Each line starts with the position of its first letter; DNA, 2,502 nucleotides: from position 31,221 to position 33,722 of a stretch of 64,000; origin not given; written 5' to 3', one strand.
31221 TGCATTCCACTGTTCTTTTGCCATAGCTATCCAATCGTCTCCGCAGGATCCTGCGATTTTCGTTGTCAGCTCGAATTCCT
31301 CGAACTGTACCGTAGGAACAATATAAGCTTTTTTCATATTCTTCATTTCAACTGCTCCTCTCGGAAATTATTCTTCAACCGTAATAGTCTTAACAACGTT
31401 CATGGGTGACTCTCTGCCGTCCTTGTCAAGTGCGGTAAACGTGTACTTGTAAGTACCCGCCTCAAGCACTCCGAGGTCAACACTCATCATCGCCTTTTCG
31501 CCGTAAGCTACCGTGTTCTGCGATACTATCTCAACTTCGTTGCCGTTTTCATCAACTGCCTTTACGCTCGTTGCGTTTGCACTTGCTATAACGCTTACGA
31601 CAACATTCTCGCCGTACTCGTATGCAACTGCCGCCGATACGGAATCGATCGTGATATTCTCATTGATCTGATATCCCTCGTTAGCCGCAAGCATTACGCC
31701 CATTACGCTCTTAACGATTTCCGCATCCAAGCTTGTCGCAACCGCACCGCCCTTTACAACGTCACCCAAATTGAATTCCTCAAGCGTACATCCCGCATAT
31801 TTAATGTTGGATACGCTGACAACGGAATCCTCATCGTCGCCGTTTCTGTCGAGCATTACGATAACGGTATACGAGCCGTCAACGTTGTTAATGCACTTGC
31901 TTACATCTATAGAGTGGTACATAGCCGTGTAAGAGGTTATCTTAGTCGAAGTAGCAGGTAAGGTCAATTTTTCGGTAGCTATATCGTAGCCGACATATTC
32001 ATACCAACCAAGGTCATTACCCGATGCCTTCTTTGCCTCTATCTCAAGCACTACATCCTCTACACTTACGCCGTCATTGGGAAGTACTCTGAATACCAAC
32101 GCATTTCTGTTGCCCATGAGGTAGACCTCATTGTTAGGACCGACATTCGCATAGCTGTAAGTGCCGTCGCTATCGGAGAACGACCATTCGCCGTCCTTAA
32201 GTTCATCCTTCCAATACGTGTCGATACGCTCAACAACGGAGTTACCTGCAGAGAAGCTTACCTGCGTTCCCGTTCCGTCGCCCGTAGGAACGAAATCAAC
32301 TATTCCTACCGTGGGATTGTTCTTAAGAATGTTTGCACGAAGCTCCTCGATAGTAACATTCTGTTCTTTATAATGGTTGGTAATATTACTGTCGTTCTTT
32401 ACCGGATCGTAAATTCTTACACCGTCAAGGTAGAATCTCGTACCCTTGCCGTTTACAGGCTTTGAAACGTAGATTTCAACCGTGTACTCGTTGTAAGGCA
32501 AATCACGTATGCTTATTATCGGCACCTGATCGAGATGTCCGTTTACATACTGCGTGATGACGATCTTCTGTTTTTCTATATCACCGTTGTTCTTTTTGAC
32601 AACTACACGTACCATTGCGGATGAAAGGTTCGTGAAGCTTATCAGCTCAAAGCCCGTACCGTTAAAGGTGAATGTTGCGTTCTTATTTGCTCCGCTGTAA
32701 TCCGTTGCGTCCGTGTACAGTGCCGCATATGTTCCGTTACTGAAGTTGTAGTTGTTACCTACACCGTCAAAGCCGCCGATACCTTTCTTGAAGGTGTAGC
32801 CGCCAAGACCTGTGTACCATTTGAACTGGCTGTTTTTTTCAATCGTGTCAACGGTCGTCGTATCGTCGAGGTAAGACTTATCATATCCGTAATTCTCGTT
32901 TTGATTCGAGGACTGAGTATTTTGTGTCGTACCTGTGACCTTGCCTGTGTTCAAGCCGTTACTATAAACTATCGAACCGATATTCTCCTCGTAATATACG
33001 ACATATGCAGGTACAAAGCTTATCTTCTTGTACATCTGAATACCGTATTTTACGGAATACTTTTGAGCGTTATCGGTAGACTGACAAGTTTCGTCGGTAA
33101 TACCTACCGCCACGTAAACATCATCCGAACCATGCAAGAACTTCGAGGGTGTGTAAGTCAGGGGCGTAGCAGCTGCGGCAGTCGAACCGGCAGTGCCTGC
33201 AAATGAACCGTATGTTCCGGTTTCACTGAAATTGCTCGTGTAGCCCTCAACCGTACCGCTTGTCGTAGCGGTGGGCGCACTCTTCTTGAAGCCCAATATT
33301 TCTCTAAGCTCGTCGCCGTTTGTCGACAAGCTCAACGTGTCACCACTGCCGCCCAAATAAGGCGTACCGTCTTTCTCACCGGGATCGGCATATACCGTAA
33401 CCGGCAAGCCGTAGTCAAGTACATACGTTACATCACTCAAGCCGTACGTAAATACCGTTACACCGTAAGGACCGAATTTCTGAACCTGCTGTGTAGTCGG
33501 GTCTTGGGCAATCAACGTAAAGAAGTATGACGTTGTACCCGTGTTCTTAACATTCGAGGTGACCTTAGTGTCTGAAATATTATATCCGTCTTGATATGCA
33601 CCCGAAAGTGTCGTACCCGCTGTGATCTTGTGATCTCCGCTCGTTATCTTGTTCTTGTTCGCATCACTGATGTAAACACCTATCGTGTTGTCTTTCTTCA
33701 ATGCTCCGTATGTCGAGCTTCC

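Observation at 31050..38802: Insulated three-gene operon: orphan PqqD/RRE-like protein, 2333-aa secreted fibro-slime giant, and a 76-aa acidic Cys peptide, with no maturase nearby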

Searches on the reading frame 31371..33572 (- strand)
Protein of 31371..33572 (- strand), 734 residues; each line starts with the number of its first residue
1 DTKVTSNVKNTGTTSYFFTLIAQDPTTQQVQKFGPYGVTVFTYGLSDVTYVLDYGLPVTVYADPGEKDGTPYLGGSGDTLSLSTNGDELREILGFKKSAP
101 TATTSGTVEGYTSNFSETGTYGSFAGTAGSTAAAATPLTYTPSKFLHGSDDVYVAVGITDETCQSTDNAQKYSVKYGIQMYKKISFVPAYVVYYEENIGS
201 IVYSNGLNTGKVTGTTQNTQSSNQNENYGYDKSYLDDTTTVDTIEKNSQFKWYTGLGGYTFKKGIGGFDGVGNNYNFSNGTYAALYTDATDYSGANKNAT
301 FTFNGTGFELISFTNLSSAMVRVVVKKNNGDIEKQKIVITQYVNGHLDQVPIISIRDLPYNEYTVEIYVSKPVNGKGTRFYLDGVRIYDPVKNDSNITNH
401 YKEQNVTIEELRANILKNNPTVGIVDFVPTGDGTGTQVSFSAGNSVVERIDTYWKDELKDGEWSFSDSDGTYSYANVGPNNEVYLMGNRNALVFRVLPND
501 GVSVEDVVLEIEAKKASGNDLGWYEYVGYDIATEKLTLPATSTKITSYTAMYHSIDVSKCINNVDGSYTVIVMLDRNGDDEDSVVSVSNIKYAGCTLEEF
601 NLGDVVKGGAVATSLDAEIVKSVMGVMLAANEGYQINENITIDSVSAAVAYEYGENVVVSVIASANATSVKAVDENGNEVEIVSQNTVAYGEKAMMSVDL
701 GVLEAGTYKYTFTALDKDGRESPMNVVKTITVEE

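Call 64: predict_structure(alignment_id=A3)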
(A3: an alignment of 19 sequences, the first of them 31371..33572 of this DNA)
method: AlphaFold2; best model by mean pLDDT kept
length: 734 residues; sequences in the alignment: 19
mean_pLDDT: 69.1   pTM: 0.62
mean pLDDT of the five models: 69.1, 68.5, 66.1, 62.7, 60.8
residues with pLDDT >= 90: 78; 70-90: 315; 50-70: 222; < 50: 119
segments of 3 or more residues with pLDDT < 50: 1-6, 236-274, 341-349, 430-438, 440-479, 604-613, 632-634
pLDDT, mean of each block of 10 residues (from residue 1): 50 81 83 80 78 84 61 62 70 77 55 79 81 69 90 81 58 70 85 83 80 63 67 52 36 33 30 47 70 76 90 61 85 76 44 78 88 61 84 62 72 57 60 44 37 37 32 40 66 84 85 72 68 64 70 82 81 64 73 83 45 53 62 60 87 89 91 81 89 92 91 82 83 89
secondary structure, 60 per line:
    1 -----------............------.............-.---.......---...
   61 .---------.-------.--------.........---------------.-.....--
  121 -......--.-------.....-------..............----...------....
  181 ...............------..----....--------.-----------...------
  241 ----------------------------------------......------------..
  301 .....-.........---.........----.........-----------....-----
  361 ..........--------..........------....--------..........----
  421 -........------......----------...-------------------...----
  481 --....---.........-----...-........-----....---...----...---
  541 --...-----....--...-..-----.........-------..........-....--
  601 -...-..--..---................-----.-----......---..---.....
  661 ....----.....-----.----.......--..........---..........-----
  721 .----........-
elements in order (helices of 4 or more, strands of 3 or more residues): E12-23 E30-42 E48-54 E58-61 E88-96 E114-118 E122-127 E138-142 E150-160 E177-195 E208-211 E281-286 E299-305 E307-315 E319-327 E332-340 E352-355 E361-370 E379-388 H395-398 E407-410 H411-416 E422-429 E436-441 E483-486 E490-498 E508-515 E521-524 E528-530 E535-537 E543-545 E551-554 E568-576 E584-593 E595-598 H615-630 E642-647 E656-664 E669-673 E684-690 E693-702 E706-715 E726-733

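Call 66: fold_search(model_id=the predicted structure, library=pdb)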
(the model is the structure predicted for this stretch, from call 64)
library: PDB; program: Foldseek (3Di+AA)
matches with E <= 10: 1910; with E <= 0.001: 49
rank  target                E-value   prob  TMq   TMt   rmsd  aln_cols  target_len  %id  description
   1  2c9a_A                3.2e-06  1.00  0.12  0.29  17.5       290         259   10  Crystal structure of the MAM-Ig module of receptor protein tyrosine phosphatase mu (released 2006-01-19)
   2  9h99                  3.7e-06  0.93  0.12  0.08  27.1       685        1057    8  Native structure of the full-length pesticidal protein Cry1Ca18 at pH7, from crystals formed in vivo (released 2025-11-12)
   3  8cml_E                2.0e-05  0.89  0.11  0.12  30.0       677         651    9  Cryo-EM structure of complement C5 in complex with nanobodies UNbC5-1 and UNbC5-2 (released 2023-09-27)
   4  8a1f_A                2.1e-05  1.00  0.12  0.21  15.8       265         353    9  Human PTPRK N-terminal domains MAM-Ig-FN1 (released 2023-03-15)
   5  9vqm_D                2.5e-05  0.92  0.12  0.11  26.9       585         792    8  Cryo-EM structure of Elapor1WT in tetrameric form (released 2025-07-23)
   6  3b43                  5.7e-05  0.47  0.10  0.13  51.3       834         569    8  I-band fragment I65-I70 from titin (released 2008-01-22)
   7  6tpb_MODEL_1_A        7.9e-05  1.00  0.11  0.54   4.8        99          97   20  NMR structure of the apo-form of Pseudomonas fluorescens CopC (released 2021-01-13)
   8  8a0y_A                9.7e-05  0.57  0.11  0.14  31.2       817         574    8  Crystal structure of mouse contactin 2 immunoglobulin domains (released 2023-11-01)
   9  7kwb_A                1.0e-04  0.85  0.12  0.19  22.7       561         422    9  Surface glycan-binding protein B from Bacteroides thetaiotaomicron (released 2021-02-17)
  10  6nfs                  1.2e-04  1.00  0.11  0.56   4.5       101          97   20  CopC from Pseudomonas fluorescens (released 2019-04-24)
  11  6kka_A                1.2e-04  0.97  0.12  0.25  19.7       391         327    7  Xylanase J mutant from Bacillus sp. 41M-1 (released 2019-09-04)
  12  5e1r_B                1.2e-04  0.82  0.12  0.21  22.5       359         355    8  Crystal structure of pecan (carya illinoinensis) vicilin, a new food allergen (released 2016-08-10)
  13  6nfq_B                1.4e-04  1.00  0.10  0.54   4.5       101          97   20  CopC from Pseudomonas fluorescens (released 2019-04-24)
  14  6v7j_B                1.6e-04  0.72  0.12  0.19  23.4       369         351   10  The C2221 crystal form of canavalin at 173 K (released 2020-02-19)
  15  7bk5                  1.7e-04  1.00  0.10  0.53   4.7       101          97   21  PfCopC mutant - E27A (released 2021-07-07)
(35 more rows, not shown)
